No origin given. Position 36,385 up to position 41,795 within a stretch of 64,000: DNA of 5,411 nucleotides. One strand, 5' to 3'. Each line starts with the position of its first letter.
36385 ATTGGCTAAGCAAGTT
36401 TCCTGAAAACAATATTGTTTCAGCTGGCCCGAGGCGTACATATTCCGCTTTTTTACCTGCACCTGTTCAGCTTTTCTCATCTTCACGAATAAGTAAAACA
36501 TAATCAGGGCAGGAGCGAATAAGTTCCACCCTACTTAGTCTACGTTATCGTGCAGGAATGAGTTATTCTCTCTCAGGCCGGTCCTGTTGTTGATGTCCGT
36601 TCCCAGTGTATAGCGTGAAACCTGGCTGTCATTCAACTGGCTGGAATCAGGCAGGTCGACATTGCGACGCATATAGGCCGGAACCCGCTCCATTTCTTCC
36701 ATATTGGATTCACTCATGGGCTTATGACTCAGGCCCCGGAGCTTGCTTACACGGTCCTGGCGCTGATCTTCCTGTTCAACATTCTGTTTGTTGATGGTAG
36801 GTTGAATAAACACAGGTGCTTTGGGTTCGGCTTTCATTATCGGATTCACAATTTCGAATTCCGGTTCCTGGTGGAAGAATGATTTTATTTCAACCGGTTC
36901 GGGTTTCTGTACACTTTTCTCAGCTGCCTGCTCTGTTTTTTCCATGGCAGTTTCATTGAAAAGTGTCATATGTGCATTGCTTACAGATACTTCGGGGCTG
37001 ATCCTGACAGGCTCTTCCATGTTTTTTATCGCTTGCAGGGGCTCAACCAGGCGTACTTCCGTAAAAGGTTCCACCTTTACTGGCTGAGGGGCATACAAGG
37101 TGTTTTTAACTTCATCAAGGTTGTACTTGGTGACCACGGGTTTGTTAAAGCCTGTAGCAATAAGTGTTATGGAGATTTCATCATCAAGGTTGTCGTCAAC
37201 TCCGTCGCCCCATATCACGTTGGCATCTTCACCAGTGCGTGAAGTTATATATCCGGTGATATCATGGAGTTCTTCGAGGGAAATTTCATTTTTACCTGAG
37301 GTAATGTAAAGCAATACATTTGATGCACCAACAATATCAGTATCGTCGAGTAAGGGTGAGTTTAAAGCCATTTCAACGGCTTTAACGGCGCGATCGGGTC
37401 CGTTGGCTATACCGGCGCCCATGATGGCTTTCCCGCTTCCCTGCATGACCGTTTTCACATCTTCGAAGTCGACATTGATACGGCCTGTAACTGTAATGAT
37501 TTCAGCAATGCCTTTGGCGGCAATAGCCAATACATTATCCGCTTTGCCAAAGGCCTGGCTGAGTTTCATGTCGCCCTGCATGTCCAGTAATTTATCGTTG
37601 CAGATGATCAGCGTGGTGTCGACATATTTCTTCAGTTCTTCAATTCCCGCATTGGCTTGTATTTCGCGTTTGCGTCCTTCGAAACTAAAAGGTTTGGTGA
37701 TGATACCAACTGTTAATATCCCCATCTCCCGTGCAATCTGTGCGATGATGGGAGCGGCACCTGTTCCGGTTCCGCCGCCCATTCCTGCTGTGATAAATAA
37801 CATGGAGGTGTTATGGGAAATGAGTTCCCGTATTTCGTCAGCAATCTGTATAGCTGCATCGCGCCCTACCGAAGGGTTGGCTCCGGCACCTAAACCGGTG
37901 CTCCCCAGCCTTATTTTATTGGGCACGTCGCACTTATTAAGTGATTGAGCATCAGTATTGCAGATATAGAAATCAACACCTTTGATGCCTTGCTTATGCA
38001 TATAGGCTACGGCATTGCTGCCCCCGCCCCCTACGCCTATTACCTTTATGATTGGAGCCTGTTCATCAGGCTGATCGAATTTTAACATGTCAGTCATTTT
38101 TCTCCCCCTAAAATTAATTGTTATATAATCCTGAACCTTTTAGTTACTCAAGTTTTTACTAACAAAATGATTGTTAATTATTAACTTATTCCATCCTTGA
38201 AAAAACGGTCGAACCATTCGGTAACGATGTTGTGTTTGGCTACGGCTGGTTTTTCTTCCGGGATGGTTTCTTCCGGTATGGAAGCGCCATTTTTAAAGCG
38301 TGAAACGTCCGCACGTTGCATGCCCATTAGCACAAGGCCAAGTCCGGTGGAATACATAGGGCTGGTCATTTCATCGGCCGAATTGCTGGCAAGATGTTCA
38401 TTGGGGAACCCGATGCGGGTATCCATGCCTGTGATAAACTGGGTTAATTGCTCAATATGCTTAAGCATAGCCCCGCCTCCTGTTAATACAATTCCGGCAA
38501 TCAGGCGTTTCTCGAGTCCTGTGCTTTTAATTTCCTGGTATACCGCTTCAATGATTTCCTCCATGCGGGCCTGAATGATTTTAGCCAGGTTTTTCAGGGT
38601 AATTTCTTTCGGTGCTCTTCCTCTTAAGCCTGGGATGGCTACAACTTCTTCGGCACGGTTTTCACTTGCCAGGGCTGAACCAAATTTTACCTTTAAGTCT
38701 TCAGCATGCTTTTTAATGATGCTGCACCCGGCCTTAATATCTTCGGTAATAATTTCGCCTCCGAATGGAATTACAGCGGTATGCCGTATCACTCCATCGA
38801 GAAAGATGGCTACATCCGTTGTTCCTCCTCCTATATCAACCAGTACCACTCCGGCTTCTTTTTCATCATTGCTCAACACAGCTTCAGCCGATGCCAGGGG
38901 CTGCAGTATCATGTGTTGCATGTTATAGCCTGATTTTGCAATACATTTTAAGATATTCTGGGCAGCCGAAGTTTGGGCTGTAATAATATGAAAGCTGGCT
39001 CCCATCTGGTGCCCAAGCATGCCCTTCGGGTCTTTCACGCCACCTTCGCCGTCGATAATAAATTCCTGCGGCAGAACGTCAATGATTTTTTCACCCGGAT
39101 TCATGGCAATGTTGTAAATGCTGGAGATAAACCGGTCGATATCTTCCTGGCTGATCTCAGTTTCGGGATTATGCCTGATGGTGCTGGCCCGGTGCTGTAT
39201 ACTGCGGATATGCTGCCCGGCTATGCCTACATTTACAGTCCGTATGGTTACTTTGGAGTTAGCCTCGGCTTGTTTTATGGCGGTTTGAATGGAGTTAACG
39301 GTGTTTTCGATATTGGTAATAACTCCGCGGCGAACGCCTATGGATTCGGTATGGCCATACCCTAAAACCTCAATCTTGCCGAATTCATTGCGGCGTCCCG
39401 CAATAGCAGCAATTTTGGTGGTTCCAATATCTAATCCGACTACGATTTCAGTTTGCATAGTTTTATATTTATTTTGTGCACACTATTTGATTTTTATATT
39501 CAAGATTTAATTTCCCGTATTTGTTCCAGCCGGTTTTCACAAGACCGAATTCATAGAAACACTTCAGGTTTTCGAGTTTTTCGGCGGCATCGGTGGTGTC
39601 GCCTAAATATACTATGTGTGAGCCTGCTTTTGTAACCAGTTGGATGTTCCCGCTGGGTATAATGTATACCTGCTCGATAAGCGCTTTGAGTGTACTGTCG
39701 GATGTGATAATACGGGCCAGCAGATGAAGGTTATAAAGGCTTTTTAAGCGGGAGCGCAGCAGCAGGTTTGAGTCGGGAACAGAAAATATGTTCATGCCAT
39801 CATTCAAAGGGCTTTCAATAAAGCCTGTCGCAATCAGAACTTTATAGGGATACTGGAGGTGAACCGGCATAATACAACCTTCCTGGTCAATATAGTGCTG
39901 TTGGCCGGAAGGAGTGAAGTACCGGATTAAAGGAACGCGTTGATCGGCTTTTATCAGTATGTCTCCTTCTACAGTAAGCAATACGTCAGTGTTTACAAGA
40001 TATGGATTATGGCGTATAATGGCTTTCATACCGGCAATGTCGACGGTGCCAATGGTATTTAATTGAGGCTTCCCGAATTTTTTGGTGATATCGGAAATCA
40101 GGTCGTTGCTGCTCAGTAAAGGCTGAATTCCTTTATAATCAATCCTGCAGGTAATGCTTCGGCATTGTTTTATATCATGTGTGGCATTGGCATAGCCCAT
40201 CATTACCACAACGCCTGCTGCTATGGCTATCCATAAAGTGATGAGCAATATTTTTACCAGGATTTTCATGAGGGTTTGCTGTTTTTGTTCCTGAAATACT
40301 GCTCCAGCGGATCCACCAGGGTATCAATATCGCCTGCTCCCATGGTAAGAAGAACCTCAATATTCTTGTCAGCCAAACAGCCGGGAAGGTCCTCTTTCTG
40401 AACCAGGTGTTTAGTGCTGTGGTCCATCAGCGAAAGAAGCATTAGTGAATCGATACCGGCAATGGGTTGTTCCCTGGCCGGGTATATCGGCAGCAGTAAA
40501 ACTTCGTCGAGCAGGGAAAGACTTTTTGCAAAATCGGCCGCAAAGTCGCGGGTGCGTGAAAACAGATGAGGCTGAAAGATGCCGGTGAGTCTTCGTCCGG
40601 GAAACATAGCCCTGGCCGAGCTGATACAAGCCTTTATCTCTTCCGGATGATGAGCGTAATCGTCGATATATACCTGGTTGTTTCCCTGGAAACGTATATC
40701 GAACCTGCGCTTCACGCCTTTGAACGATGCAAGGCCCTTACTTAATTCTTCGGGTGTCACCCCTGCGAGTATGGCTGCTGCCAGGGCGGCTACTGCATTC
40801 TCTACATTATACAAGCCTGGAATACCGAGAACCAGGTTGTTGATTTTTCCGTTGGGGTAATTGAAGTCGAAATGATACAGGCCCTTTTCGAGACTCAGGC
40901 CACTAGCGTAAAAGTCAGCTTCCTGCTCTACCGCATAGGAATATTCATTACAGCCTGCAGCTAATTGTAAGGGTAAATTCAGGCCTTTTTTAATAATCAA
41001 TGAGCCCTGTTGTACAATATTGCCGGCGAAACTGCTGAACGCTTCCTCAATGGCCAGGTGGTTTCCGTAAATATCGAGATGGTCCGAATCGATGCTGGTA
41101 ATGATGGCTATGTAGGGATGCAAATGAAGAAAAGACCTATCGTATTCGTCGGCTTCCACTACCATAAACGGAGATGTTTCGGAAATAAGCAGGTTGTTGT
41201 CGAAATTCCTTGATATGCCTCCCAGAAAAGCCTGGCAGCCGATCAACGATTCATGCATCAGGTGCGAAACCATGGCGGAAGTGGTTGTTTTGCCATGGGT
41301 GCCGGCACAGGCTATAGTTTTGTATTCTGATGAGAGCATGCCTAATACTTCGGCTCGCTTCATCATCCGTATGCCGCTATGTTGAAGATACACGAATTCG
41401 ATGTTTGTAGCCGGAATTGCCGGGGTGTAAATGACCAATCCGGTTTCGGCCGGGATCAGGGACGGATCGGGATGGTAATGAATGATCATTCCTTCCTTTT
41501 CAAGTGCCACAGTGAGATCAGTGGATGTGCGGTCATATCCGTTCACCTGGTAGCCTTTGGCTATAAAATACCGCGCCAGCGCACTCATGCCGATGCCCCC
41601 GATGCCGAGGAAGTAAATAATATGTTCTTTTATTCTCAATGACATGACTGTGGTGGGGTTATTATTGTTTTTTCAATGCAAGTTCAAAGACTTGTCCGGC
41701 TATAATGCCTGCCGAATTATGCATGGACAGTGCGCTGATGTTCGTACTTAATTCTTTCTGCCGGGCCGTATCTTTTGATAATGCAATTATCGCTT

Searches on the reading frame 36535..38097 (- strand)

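Call 28: search_protein_families(library=pfam, proteins=[window:36535-38097:-], max_evalue=0.00001)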
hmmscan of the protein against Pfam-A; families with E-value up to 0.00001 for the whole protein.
window:36535-38097:- (520 aa): 2 families
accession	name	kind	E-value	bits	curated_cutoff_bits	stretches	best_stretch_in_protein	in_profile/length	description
PF00091.31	Tubulin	-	3.4e-43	148.6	33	1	17-173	2-188/190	Tubulin/FtsZ family, GTPase domain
PF12327.13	FtsZ_C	-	2.9e-25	88.8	27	1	222-317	1-94/95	FtsZ family, C-terminal domain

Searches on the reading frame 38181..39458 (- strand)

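Call 28: search_protein_families(library=pfam, proteins=[window:38181-39458:-], max_evalue=0.00001)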
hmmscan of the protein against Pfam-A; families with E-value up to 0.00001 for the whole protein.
window:38181-39458:- (425 aa): 5 families
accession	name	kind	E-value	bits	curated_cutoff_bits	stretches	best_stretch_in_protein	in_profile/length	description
PF14450.12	FtsA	-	7.1e-43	146.4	31.8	2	205-374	1-127/127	Cell division protein FtsA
PF02491.25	SHS2_FTSA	-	2.2e-24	86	25.4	1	81-160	1-79/79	SHS2 domain inserted in FTSA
PF06723.19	MreB_Mbl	-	2.6e-15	56.5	27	1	169-349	112-303/327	MreB/Mbl protein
PF11104.14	PilM_2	-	7.3e-10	38.7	27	0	191-258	169-236/340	Type IV pilus assembly protein PilM;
PF06277.17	EutA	-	2.6e-07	30.3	27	1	190-271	132-213/475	Ethanolamine utilisation protein EutA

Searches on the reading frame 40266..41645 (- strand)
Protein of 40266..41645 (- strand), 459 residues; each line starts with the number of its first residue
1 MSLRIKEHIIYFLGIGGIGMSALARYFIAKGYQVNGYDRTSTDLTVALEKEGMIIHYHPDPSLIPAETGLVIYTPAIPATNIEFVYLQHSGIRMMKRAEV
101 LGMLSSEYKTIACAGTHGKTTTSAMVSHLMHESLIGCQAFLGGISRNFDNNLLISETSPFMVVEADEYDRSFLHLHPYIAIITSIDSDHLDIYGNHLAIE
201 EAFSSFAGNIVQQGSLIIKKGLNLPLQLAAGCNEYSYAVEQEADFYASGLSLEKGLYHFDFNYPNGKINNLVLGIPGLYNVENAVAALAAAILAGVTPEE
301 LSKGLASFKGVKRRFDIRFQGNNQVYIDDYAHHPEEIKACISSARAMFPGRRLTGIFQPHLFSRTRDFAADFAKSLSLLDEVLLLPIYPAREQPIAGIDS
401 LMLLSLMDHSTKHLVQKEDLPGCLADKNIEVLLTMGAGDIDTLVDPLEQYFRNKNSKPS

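Call 28: search_protein_families(library=pfam, proteins=[window:40266-41645:-], max_evalue=0.00001)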
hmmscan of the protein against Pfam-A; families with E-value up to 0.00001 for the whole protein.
window:40266-41645:- (459 aa): 3 families
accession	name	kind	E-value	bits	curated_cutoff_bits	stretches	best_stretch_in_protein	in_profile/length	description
PF08245.18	Mur_ligase_M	-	3.9e-21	76.4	24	1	114-291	2-200/200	Mur ligase middle domain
PF01225.30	Mur_ligase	-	1e-17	64.7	21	1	10-108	2-94/95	Mur ligase family, catalytic domain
PF02875.26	Mur_ligase_C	-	9.4e-13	49.5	28.4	1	313-407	1-91/127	Mur ligase, glutamate ligase domain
